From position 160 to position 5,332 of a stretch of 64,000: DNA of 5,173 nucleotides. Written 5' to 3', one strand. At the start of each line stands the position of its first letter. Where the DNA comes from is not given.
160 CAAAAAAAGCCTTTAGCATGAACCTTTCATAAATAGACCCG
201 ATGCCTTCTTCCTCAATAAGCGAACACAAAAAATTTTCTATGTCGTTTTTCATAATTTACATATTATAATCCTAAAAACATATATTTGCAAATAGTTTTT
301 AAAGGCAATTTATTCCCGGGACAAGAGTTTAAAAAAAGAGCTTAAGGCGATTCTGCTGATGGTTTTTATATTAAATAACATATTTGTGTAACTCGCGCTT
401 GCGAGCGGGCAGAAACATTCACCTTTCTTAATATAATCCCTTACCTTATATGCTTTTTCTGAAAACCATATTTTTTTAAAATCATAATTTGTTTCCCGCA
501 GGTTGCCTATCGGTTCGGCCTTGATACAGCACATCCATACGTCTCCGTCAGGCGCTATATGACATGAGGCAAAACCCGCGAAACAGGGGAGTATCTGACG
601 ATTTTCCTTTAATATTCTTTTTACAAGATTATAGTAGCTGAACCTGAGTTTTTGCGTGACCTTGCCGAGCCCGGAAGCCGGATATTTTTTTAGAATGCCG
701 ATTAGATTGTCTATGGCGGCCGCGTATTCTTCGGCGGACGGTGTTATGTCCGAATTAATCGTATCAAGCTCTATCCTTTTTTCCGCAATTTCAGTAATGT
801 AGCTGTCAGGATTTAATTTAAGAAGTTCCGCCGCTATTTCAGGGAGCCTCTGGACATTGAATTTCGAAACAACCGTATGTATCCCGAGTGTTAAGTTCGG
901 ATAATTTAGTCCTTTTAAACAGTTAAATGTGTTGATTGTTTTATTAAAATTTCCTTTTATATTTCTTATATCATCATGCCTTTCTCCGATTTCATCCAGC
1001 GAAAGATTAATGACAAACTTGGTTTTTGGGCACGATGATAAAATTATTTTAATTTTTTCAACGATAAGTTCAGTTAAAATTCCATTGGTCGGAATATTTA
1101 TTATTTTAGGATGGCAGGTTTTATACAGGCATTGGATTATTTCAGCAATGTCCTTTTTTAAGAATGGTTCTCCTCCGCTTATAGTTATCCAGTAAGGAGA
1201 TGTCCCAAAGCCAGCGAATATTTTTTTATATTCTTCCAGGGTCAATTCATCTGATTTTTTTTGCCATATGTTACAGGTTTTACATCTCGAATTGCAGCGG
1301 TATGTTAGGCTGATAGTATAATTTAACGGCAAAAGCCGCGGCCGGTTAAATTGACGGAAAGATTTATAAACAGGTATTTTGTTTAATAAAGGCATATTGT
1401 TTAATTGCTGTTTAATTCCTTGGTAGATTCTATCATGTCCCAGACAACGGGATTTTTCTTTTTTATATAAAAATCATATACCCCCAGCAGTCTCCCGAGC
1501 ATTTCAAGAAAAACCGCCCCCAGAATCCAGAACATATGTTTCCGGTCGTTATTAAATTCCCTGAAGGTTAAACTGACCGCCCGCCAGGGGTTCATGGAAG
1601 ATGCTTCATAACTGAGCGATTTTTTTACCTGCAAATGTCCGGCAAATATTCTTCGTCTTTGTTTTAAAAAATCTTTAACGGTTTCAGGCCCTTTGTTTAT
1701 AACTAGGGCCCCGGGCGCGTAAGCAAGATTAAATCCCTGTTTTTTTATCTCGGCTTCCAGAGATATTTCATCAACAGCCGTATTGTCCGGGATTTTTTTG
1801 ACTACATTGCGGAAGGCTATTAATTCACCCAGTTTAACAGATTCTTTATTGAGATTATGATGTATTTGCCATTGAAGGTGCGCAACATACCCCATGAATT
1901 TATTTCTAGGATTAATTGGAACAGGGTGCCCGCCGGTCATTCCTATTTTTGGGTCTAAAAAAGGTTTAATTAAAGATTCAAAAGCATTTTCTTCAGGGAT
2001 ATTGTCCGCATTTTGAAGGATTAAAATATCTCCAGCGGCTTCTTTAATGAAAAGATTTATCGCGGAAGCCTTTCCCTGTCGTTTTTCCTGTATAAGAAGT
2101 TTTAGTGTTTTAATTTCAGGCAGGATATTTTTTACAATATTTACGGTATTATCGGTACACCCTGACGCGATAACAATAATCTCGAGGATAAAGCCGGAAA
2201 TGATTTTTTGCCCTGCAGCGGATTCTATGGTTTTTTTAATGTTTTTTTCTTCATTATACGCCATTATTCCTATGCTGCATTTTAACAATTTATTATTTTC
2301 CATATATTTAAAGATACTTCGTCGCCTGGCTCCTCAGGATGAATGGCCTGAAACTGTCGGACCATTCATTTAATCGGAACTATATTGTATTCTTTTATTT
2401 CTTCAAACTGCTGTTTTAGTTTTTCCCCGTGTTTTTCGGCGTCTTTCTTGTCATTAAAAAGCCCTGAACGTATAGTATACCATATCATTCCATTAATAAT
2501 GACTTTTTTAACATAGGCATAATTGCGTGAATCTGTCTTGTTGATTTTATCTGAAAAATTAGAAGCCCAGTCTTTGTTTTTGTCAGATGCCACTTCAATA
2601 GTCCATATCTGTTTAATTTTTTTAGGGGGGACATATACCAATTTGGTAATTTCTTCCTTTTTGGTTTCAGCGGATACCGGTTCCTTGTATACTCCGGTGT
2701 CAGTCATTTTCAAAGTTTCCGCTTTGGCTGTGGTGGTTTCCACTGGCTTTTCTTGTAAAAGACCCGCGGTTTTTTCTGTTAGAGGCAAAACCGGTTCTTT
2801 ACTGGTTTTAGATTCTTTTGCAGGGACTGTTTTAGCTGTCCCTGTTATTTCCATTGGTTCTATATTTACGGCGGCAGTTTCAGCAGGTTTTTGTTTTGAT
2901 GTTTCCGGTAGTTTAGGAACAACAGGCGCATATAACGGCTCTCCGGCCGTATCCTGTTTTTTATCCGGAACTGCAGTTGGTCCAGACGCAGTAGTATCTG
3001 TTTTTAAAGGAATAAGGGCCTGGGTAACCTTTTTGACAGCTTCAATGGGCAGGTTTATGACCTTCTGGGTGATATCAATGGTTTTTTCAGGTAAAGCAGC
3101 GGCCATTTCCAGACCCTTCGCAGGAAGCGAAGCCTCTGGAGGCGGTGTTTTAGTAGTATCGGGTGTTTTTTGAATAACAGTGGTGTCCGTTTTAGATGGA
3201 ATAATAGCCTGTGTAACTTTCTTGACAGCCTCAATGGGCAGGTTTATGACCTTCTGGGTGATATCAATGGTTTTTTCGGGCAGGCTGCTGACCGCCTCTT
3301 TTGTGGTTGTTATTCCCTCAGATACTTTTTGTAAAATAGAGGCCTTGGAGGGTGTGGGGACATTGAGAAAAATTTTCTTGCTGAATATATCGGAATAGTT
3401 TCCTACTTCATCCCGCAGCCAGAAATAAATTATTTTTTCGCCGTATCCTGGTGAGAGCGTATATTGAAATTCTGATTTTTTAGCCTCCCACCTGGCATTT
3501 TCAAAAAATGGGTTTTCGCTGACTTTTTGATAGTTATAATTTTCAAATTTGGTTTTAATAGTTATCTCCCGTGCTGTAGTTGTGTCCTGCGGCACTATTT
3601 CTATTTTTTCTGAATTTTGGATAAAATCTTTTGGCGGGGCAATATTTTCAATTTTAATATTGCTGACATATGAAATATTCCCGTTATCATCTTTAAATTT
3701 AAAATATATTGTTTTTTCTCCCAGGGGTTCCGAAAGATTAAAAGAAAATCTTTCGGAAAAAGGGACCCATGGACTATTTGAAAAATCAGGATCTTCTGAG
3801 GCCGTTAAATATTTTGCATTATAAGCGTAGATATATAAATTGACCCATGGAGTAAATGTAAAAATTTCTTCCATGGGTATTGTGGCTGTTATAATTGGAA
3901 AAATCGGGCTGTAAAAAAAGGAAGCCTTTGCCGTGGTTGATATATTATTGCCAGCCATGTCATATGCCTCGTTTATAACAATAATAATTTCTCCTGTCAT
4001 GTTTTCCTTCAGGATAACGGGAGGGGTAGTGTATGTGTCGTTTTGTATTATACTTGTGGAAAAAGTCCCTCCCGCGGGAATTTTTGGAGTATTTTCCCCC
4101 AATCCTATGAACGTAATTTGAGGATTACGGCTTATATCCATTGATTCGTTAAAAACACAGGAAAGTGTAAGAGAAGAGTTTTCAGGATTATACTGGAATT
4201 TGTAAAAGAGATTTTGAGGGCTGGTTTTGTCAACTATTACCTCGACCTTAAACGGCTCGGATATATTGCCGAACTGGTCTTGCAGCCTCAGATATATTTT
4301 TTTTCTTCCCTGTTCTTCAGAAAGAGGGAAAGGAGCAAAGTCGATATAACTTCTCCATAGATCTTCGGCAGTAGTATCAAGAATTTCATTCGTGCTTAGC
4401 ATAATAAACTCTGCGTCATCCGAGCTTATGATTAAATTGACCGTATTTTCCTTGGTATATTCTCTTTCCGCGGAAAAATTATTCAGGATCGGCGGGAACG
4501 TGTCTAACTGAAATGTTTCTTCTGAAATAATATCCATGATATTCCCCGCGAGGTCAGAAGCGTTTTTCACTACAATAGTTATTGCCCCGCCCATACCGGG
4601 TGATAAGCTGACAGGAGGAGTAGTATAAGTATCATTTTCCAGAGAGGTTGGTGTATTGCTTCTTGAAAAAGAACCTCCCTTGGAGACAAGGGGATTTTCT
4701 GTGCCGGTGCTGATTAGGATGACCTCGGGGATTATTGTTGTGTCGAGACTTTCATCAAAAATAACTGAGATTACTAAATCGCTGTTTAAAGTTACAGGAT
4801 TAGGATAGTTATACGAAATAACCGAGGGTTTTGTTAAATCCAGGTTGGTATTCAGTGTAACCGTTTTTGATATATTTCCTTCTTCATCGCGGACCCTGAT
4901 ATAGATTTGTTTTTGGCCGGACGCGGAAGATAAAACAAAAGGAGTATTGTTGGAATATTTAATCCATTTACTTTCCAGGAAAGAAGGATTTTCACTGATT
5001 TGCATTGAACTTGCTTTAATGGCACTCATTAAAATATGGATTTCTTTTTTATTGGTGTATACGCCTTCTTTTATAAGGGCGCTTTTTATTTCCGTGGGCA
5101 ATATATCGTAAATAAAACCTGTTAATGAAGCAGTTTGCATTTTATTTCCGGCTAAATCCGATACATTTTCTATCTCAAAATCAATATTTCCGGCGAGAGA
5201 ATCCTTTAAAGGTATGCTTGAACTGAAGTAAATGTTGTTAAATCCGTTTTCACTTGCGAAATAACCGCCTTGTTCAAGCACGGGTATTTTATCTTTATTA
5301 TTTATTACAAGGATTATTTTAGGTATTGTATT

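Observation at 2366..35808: About 33 kb divergent cluster encoding four giant multiheme cytochromes with more than 100 heme-binding motifs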

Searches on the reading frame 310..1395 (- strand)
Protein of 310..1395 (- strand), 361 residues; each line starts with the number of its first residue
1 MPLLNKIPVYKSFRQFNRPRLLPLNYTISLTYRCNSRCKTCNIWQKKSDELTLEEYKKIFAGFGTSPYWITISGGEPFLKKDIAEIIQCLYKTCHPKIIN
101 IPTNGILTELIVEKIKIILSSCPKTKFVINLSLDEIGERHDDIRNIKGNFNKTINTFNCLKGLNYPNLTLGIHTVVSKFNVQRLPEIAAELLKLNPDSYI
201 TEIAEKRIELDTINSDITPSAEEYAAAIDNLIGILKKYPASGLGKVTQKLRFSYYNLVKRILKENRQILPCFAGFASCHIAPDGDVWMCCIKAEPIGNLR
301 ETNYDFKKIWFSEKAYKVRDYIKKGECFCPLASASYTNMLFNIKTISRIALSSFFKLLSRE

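Call 4: search_protein_families(library=pfam, proteins=[window:310-1395:-], max_evalue=0.01)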
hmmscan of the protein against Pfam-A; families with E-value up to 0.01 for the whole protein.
window:310-1395:- (361 aa): 3 families
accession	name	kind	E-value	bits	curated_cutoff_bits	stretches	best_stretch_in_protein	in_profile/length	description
PF04055.27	Radical_SAM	-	1.7e-13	51.6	29.5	1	28-189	1-164/166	Radical SAM superfamily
PF13186.11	SPASM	-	3.3e-08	34.1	21.5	1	271-327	1-63/67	Iron-sulfur cluster-binding domain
PF13353.11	Fer4_12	-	0.00087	20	22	1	33-119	14-106/137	4Fe-4S single cluster domain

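Call 78: search_protein_families(library=ncbifam, proteins=[window:310-1395:-], max_evalue=0.001)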
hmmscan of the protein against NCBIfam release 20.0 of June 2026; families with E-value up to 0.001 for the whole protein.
window:310-1395:- (361 aa): 42 families (the best 25 are shown)
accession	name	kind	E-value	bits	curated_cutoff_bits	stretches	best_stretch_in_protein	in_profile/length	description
NF050035.1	rSAM_WgK_link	exception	6.9e-20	71.3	650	1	23-184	8-164/367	radical SAM/SPASM peptide maturase WgkB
TIGR04055.1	rSAM_NirJ2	equivalog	1e-19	71.2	500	1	31-327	7-291/326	putative heme d1 biosynthesis radical SAM protein NirJ2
TIGR04250.1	SCM_rSAM_ScmE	equivalog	2.8e-19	69.2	400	1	26-240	5-215/358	SynChlorMet cassette radical SAM/SPASM protein ScmE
TIGR03977.1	rSAM_pair_HxsC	equivalog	9.1e-18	64.1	267.9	1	27-190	28-189/292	His-Xaa-Ser system radical SAM maturase HxsC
NF033640.1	N_Twi_rSAM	subfamily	1.3e-16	60.8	170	1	66-200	172-306/398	twitch domain-containing radical SAM protein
TIGR04545.1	rSAM_ahbD_hemeb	equivalog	2e-16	60.4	500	1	29-188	5-159/339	heme b synthase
TIGR03961.1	rSAM_PTO1314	hypoth_equivalog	2.8e-16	59.8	306.05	1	21-325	20-296/332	PTO1314 family radical SAM protein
TIGR04053.2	TIGR04053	equivalog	6.3e-16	58.6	395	1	30-195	14-177/366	TIGR04053 family radical SAM/SPASM domain-containing protein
TIGR03962.1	mycofact_rSAM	equivalog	2.9e-15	56.3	265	1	15-328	3-301/339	mycofactocin radical SAM maturase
TIGR04133.1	rSAM_w_lipo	hypoth_equivalog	6.4e-15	54.9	425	1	29-194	29-192/350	TIGR04133 family radical SAM/SPASM protein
TIGR04340.1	rSAM_ACGX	hypoth_equivalog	1.3e-13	50.9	400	1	26-327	5-307/341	radical SAM/SPASM domain protein, ACGX system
TIGR04054.1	rSAM_NirJ1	equivalog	1.1e-12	47.3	650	1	30-187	42-193/387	putative heme d1 biosynthesis radical SAM protein NirJ1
TIGR02666.1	moaA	equivalog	1.6e-12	47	284.05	1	28-170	14-160/336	GTP 3',8-cyclase MoaA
NF012164.0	AlbA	equivalog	1.7e-12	46.6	850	1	22-160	111-247/442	subtilosin maturase AlbA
TIGR03470.1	HpnH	equivalog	1.8e-12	46.9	225.05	1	12-161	16-159/318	adenosyl-hopene transferase HpnH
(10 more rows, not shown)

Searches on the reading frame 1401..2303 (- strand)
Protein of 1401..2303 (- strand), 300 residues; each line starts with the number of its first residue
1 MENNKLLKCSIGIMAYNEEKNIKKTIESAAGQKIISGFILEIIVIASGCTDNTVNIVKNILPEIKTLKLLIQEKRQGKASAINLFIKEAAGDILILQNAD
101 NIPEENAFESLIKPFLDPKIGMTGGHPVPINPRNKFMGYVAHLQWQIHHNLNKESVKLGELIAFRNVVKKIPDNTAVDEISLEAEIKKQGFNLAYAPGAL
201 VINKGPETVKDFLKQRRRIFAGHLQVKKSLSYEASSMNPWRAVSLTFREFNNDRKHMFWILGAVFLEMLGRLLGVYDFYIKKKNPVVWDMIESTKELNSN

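Call 4: search_protein_families(library=pfam, proteins=[window:1401-2303:-], max_evalue=0.01)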
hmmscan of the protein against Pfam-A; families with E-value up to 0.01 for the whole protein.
window:1401-2303:- (300 aa): 4 families
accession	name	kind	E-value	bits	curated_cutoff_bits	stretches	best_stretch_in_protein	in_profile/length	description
PF00535.33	Glycos_transf_2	-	1.2e-23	84.3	23.3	1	10-142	1-130/168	Glycosyl transferase family 2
PF13641.12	Glyco_tranf_2_3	-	9.3e-17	62.2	27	1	9-218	3-226/230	Glycosyltransferase like family 2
PF13632.12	Glyco_trans_2_3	-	6.4e-06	26.6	27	1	172-244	91-155/198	Glycosyl transferase family group 2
PF10111.15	Glyco_tranf_2_2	-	0.004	17.1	27.3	1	13-113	4-104/276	Glycosyltransferase like family 2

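Call 78: search_protein_families(library=ncbifam, proteins=[window:1401-2303:-], max_evalue=0.001)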
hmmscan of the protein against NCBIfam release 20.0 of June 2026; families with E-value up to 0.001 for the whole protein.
window:1401-2303:- (300 aa): 15 families
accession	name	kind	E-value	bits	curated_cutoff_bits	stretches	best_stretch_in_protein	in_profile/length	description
TIGR03937.1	PgaC_IcaA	equivalog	1.3e-21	77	422.3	1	4-226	42-273/407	poly-beta-1,6-N-acetyl-D-glucosamine synthase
NF038302.1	EPS_HpsE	equivalog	1.6e-10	40.4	300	1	9-108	3-104/307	hormogonium polysaccharide biosynthesis glycosyltransferase HpsE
NF007482.0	PRK10073.1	equivalog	6.2e-10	38.6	423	1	4-112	3-107/334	glycosyltransferase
TIGR04283.1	glyco_like_mftF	equivalog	1.5e-09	37.8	182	1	10-142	2-123/221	TIGR04283 family arsenosugar biosynthesis glycosyltransferase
TIGR03111.1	glyc2_xrt_Gpos1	hypoth_equivalog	2.3e-08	33.3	363.95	1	8-121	50-163/439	TIGR03111 family XrtG-associated glycosyltransferase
NF041875.1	EPS_EpsD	equivalog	2.7e-08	33.6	370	1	10-108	2-97/325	exopolysaccharide biosynthesis glycosyltransferase EpsD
TIGR04195.1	S_glycosyl_SunS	equivalog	6.7e-08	31.8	350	1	10-106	60-147/421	SunS family peptide S-glycosyltransferase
TIGR03965.1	mycofact_glyco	equivalog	1.5e-07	30.6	280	1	14-134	81-198/467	mycofactocin biosynthesis glycosyltransferase MftF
NF010496.0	PRK13915.1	equivalog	2.2e-07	30.3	262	1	7-121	31-149/307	glucosyl-3-phosphoglycerate synthase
NF047588.1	GlcsyltransPgfSStrep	equivalog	9.1e-07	28.4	500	1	8-101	2-96/308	glycosyltransferase PgfS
NF047683.1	TeichurnBiosyTuaG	equivalog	5.5e-06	26.2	400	1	9-109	8-105/252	teichuronic acid biosynthesis protein TuaG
TIGR04242.1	nodulat_NodC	equivalog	1.5e-05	24.2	550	1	10-139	51-180/395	chitooligosaccharide synthase NodC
NF053739.1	GlytfEpsEBac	equivalog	1.5e-05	24.1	450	1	8-117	2-108/265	glycosyltransferase EpsE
NF007986.1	PRK10714.1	equivalog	4.8e-05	22.5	529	1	4-105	3-107/316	undecaprenyl-phosphate 4-deoxy-4-formamido-L-arabinose transferase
NF050050.1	ProtGlycPglI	equivalog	0.00061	19.3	500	0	8-113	3-106/306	GalNAc(5)-diNAcBac-PP-undecaprenol beta-1,3-glucosyltransferase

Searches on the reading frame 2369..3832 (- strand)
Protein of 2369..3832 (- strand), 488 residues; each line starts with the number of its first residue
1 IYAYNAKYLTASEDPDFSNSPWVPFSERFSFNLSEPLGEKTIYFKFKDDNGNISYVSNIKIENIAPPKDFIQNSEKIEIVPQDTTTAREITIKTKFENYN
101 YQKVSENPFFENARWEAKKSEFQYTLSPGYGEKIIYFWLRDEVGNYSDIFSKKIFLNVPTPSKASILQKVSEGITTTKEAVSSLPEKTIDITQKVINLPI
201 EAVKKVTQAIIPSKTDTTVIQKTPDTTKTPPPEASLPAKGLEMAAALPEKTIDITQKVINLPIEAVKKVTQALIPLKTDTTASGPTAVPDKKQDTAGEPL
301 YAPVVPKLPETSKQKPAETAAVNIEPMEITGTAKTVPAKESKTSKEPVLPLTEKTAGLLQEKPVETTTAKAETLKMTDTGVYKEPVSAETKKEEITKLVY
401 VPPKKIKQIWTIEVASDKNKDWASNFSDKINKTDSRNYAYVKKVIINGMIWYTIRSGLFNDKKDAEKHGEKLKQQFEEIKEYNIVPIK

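Call 55: search_protein_families(library=pfam, proteins=[window:2369-3832:-], max_evalue=0.5)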
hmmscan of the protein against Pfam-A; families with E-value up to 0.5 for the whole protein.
window:2369-3832:- (488 aa): 2 families
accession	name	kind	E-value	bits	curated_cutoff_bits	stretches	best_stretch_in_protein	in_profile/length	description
PF05036.18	SPOR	-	5.3e-07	30.3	21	1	409-475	4-69/76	SPOR domain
PF03607.23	DCX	-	0.12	12.9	22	0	190-207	16-33/60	Doublecortin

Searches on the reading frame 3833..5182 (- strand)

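Call 55: search_protein_families(library=pfam, proteins=[window:3833-5182:-], max_evalue=0.5)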
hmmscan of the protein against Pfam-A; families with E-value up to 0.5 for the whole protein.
window:3833-5182:- (450 aa): 1 family
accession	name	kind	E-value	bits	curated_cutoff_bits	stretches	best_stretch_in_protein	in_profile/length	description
PF19077.6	Big_13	-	0.014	16.3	27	0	85-115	71-101/102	Bacterial Ig-like domain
